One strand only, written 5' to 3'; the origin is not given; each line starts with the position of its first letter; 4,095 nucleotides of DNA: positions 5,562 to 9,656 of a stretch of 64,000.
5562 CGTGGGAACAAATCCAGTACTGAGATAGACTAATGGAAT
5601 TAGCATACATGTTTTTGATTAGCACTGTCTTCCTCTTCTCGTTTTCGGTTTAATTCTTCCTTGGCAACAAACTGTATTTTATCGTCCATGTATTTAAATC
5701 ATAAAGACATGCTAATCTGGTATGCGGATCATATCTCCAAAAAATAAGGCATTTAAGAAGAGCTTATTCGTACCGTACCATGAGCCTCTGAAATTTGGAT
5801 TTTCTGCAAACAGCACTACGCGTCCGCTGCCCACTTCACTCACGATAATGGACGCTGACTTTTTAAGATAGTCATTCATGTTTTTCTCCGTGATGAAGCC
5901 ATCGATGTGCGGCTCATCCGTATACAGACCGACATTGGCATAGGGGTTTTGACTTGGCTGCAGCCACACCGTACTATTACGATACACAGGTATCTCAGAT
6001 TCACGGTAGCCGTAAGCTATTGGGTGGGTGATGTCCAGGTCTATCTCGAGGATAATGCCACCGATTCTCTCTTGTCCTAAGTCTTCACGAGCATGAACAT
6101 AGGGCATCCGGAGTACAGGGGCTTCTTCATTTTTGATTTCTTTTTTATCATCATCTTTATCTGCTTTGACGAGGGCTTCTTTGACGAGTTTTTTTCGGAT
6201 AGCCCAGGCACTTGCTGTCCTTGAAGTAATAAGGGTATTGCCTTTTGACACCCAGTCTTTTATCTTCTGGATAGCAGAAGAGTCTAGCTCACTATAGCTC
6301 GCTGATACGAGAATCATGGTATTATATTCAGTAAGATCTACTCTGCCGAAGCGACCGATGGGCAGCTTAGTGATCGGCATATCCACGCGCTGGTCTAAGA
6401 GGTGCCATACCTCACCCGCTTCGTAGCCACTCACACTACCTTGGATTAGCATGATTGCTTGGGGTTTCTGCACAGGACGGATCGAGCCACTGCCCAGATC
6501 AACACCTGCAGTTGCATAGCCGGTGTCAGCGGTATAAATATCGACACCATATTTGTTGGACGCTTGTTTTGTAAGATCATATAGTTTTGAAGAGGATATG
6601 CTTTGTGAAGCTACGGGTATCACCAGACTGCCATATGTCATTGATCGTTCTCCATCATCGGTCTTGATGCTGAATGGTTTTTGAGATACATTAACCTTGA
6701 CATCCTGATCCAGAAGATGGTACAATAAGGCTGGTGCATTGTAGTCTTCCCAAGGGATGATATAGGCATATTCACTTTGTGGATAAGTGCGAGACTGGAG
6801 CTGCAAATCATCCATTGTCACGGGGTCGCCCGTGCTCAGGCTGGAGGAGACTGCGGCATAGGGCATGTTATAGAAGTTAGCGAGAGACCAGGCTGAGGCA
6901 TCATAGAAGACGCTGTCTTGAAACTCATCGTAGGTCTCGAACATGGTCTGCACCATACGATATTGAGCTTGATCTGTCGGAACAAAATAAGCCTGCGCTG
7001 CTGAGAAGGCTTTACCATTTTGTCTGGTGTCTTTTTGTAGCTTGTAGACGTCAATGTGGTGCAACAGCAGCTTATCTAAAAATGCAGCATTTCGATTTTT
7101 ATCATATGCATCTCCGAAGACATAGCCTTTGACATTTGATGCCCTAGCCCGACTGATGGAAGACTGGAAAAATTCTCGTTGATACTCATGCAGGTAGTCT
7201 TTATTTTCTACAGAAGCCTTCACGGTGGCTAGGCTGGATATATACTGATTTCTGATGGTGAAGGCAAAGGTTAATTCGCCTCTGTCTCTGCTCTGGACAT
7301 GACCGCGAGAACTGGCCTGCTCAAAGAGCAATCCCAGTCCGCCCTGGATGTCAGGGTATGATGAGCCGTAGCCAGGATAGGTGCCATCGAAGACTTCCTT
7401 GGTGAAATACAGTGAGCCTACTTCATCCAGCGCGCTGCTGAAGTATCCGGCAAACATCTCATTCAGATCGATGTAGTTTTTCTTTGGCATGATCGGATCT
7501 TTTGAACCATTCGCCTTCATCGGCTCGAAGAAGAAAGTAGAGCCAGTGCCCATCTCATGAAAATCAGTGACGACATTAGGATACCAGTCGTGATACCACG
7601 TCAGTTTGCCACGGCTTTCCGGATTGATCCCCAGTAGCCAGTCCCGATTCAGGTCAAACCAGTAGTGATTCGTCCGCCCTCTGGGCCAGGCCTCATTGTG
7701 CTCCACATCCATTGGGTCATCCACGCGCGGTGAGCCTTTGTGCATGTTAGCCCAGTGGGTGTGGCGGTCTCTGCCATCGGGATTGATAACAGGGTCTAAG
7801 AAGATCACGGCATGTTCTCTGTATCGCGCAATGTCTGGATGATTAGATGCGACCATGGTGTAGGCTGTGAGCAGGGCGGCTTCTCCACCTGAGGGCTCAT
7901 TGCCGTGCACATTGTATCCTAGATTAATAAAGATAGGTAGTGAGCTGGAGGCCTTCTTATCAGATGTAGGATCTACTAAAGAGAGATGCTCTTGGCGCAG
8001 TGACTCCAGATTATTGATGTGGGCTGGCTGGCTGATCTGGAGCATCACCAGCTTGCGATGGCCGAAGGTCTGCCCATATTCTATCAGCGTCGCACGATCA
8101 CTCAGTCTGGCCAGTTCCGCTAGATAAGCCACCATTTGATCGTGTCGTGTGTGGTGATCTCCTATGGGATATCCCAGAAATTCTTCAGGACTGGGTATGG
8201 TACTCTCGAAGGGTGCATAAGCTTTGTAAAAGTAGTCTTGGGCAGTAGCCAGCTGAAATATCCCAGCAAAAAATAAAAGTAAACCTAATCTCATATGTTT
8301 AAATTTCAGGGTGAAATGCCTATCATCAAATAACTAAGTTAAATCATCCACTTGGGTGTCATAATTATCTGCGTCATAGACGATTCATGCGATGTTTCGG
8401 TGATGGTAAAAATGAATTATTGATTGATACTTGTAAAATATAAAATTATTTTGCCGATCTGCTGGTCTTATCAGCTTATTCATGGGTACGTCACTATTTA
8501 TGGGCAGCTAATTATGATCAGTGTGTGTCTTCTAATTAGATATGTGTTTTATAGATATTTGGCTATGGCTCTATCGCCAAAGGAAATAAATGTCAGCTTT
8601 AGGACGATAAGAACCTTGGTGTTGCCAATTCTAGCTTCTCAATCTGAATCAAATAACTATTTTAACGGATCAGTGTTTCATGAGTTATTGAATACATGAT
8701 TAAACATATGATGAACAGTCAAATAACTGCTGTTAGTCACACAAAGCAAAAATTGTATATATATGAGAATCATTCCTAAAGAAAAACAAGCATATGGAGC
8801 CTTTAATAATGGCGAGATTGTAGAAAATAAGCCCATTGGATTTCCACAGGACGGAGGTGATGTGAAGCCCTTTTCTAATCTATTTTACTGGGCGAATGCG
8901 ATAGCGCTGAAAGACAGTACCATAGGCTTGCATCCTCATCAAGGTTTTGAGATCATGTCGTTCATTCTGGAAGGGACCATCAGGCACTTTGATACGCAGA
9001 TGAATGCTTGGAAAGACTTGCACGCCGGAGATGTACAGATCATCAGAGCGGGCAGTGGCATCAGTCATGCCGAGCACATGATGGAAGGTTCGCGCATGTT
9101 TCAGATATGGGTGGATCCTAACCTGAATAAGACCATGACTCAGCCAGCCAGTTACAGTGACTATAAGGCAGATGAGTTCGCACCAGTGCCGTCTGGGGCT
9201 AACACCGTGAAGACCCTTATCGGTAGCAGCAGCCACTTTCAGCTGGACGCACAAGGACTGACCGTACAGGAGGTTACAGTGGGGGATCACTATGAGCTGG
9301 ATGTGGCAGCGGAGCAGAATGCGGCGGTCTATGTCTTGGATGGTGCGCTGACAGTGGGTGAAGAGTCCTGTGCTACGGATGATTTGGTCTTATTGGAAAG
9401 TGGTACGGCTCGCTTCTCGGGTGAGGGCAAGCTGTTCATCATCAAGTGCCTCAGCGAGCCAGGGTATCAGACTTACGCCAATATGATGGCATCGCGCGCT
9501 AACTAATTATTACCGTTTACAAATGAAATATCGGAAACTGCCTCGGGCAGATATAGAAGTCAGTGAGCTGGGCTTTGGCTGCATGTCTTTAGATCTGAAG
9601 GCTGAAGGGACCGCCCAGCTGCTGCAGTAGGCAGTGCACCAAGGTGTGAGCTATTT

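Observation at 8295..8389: Dispersed ~95-nt leader element ending exactly on start codons of three peptide-catabolism genes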

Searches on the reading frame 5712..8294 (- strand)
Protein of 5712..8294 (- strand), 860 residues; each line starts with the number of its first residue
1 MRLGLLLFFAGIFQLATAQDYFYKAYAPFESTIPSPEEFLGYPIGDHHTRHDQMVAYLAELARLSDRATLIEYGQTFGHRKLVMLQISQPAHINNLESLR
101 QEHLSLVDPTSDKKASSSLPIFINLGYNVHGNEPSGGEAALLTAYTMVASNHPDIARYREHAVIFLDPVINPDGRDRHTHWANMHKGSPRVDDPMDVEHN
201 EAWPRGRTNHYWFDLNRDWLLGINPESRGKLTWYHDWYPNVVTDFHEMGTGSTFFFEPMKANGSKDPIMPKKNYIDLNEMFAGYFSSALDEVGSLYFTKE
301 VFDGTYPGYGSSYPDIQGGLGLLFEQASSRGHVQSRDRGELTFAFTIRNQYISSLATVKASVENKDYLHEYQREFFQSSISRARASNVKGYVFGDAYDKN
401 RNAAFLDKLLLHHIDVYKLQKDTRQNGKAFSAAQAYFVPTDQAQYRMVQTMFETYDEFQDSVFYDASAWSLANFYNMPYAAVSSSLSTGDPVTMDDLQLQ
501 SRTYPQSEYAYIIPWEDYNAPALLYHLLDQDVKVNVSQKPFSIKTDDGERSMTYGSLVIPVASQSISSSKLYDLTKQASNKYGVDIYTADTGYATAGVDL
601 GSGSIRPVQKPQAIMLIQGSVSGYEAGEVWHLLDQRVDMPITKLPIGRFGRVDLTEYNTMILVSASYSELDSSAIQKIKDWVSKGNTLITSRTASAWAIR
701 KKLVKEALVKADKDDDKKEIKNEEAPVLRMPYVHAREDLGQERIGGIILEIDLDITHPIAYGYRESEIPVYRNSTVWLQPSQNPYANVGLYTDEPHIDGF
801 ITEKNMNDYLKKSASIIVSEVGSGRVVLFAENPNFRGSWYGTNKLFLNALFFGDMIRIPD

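Call 12: search_protein_families(library=pfam, proteins=[window:5712-8294:-])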
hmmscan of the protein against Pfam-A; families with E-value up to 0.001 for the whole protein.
window:5712-8294:- (860 aa): 1 family
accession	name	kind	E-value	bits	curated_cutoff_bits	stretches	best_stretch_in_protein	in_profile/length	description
PF00246.29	Peptidase_M14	-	9.2e-15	55.4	21.6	1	54-220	1-134/286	Zinc carboxypeptidase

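Call 26: find_homologous_proteins(query=window:5712-8294:-, max_evalue=1e-50)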
Query window:5712-8294:- (860 aa): 8000 proteins with E <= 1e-50 among 8000 candidates; the best 120 are listed.
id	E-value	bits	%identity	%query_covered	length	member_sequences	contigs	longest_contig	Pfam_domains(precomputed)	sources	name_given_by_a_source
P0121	0.0e+0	1991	100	100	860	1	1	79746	PF00246.30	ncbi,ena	-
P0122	0.0e+0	1590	78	98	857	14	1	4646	PF00246.30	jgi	-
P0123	0.0e+0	1427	69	100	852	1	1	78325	PF00246.30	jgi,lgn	-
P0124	0.0e+0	1417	69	100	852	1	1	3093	PF00246.30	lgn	-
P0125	0.0e+0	1415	70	100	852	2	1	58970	PF00246.30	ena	-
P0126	0.0e+0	1414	69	100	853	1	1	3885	PF00246.30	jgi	-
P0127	0.0e+0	1410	70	98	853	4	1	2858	PF00246.30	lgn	-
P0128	0.0e+0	1409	70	100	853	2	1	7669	PF00246.30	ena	-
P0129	0.0e+0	1405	69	100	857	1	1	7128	PF00246.30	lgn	-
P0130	0.0e+0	1404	69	100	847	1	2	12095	PF00246.30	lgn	-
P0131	0.0e+0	1403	69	100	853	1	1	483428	PF00246.30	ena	-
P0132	0.0e+0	1392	69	100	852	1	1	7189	PF00246.30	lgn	-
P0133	0.0e+0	1329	70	94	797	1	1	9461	PF00246.30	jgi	-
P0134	0.0e+0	1322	66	99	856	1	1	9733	PF00246.30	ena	-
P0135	0.0e+0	1314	65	100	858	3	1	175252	PF00246.30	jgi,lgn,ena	jgi:hypothetical protein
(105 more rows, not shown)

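Call 27: find_encoding_contigs(protein=P0122, flank=3000, max_places=3)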
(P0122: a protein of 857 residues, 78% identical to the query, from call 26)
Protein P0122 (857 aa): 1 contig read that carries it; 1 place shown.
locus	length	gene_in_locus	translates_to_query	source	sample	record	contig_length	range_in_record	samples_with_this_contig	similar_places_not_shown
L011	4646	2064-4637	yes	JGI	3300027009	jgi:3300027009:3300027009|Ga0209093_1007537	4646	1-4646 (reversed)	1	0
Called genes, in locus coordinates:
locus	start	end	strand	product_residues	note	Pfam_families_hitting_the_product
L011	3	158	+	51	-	?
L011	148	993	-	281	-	PF00248:Aldo_ket_red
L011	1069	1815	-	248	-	PF02678:Pirin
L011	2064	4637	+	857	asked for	PF00246:Peptidase_M14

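Call 28: find_encoding_contigs(protein=P0123, flank=10000, max_places=3)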
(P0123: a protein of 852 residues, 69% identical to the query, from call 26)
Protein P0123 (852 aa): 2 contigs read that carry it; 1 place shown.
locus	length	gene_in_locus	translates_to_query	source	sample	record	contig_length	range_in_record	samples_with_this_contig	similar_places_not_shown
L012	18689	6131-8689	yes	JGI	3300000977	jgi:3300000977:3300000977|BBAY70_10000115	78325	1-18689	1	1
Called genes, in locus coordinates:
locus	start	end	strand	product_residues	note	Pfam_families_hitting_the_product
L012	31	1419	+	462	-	PF04389:Peptidase_M28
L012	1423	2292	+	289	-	PF01261:AP_endonuc_2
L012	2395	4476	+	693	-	PF05649:Peptidase_M13_N, PF01431:Peptidase_M13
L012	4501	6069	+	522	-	PF00884:Sulfatase, PF16347:SGSH_C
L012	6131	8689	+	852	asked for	PF00246:Peptidase_M14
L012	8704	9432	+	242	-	PF00072:Response_reg, PF04397:LytTR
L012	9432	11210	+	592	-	PF07695:7TMR-DISM_7TM, PF06580:His_kinase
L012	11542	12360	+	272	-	PF04116:FA_hydroxylase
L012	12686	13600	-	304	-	PF08241:Methyltransf_11 (weak), PF08242:Methyltransf_12 (weak), PF13649:Methyltransf_25, PF13847:Methyltransf_31, PF01739:CheR (weak)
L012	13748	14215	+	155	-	PF00578:AhpC-TSA, PF08534:Redoxin, PF00085:Thioredoxin (weak), PF13905:Thioredoxin_8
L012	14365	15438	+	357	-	PF00924:MS_channel_2nd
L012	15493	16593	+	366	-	PF03435:Sacchrp_dh_NADP, PF16653:Sacchrp_dh_C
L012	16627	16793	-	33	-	-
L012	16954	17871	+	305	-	-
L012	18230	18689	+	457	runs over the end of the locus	PF18073:Zn_ribbon_LapB, PF13481:AAA_25, PF03796:DnaB_C (weak), PF06745:ATPase, PF23442:DUF7125, PF00004:AAA (weak), PF13541:ChlI, PF05362:Lon_C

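Call 36: find_encoding_contigs(protein=P0121, flank=10000, max_places=3)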
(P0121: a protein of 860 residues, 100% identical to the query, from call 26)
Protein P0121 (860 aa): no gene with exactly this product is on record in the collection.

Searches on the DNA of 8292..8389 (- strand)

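Call 64: build_rna_model(alignment_id=A3, structure=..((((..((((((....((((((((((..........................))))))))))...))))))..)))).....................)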
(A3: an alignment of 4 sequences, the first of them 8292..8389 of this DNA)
Model R1 built from alignment A3 (4 sequences, 100 columns); structure: as given.
model positions 98; base pairs 20; branch points 0; effective number of sequences 1.67; information 0.59 bits per position. Calibrated on 0.2 Mb of random sequence (short: E-values are rough).
structure used (alignment columns):
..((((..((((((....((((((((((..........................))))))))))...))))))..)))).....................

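Call 65: search_with_rna_model(model_id=R1, source=window, filters=off, max_evalue=10, show_alignments=7)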
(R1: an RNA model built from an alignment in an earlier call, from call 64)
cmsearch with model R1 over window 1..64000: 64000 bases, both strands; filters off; matches with E-value up to 10: 16.
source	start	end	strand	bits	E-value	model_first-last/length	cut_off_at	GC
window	8292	8389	-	114.6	7.3e-27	1-98/98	no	0.34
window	47972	48069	+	108.8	2.3e-25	1-98/98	no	0.36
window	48070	48163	+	84.2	4.9e-19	1-98/98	no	0.39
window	1229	1328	-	84.2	5e-19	1-98/98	no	0.4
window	25933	26008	+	45.5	4.5e-09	1-98/98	no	0.34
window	55629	55727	-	19.3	0.025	1-98/98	no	0.35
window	14034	14131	-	15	0.3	1-98/98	no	0.35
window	24488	24575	+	11.5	2.5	1-98/98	no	0.36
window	55914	55960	+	10.9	3.5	1-98/98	no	0.32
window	43923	43977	-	10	6.2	1-98/98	no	0.33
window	43591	43680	+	10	6.2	1-98/98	no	0.36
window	14505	14561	-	9.9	6.5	1-98/98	no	0.26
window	9582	9620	-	9.6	7.8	1-98/98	no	0.54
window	11418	11458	+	9.5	7.9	1-98/98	no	0.32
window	48003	48096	-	9.3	8.9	1-98/98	no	0.35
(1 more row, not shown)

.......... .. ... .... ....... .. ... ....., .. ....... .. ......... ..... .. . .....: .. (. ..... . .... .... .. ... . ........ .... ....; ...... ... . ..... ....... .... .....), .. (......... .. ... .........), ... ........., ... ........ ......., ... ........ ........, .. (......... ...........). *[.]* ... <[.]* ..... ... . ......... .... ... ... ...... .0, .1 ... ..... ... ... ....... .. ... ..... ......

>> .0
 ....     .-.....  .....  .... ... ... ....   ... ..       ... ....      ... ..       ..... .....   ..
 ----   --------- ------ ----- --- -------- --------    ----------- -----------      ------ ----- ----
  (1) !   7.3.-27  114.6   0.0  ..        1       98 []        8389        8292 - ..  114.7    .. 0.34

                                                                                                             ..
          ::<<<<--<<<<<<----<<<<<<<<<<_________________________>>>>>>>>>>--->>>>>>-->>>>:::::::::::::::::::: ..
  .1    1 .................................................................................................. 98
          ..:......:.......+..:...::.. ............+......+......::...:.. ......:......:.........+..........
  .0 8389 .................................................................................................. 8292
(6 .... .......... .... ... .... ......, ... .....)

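Call 71: search_dna_similar(query=window:8292-8389:-, collection=plasmids, mode=distant, max_evalue=0.01, max_rows=10)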
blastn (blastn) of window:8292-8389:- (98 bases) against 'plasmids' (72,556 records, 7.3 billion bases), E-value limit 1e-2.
No match.

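Call 73: search_with_rna_model(model_id=R1, sources=[L017, L018, L006, L007, L008, L009, L010, L011, L012], filters=off, max_evalue=10)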
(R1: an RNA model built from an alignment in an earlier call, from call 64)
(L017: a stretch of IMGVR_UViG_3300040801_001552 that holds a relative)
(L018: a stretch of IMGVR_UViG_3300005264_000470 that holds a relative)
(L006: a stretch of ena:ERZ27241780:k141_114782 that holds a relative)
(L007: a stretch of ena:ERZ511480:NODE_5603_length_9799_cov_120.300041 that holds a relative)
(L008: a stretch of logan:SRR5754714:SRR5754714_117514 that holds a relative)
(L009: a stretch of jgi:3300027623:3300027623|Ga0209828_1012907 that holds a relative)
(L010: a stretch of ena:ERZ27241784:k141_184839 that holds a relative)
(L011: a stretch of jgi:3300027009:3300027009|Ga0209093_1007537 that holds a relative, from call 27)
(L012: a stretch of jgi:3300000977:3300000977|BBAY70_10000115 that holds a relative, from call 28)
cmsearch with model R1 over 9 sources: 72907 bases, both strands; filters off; matches with E-value up to 10: 9.
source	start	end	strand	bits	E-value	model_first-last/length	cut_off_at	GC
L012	11835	11893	-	12.5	1.5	1-98/98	no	0.31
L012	5553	5619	-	12.1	2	1-98/98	no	0.33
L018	3733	3818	+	11.7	2.5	1-98/98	no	0.29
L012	4539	4600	+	11.6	2.6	1-98/98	no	0.35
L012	3691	3769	-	11.6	2.7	1-98/98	no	0.32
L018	5261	5356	-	10.9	4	1-98/98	no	0.28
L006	4906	4991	+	10.9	4.1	1-98/98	no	0.34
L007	4552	4637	+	10.9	4.1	1-98/98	no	0.34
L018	7052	7071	+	10.5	5.2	1-98/98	no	0.15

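Call 81: search_with_rna_model(model_id=R1, sources=[L020, L021, L019], filters=off, max_evalue=5)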
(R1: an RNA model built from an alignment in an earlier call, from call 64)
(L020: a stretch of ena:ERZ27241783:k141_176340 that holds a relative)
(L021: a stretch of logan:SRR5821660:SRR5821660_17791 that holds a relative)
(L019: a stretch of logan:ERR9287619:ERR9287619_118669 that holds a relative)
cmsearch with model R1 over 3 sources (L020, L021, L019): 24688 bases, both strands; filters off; matches with E-value up to 5: 4.
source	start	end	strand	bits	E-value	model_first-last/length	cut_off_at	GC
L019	6538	6637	+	84.2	1.9e-19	1-98/98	no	0.4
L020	1870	1959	+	9.8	2.6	1-98/98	no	0.33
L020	12445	12522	+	9.2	3.7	1-98/98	no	0.41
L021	3136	3213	+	9.2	3.7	1-98/98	no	0.41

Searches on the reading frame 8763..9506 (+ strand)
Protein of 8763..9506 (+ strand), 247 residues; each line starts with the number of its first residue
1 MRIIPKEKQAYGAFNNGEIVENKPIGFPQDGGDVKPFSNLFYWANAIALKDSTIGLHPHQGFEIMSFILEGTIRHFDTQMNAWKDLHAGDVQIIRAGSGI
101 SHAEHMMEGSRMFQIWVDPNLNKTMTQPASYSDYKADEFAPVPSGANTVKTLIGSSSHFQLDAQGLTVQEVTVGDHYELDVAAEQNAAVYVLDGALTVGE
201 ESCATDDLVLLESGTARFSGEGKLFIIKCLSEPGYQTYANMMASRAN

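Call 12: search_protein_families(library=pfam, proteins=[window:8763-9506:+])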
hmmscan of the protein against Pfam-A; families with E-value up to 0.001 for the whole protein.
window:8763-9506:+ (247 aa): 3 families
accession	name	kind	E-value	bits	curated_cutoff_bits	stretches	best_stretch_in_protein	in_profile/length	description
PF02678.22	Pirin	-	4.7e-16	59.2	26.1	1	51-117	40-108/108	Pirin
PF07883.17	Cupin_2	-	0.00018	21.6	27.2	0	53-100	10-52/70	Cupin domain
PF05726.19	Pirin_C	-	0.0004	21.2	27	0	173-214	8-51/103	Pirin C-terminal cupin domain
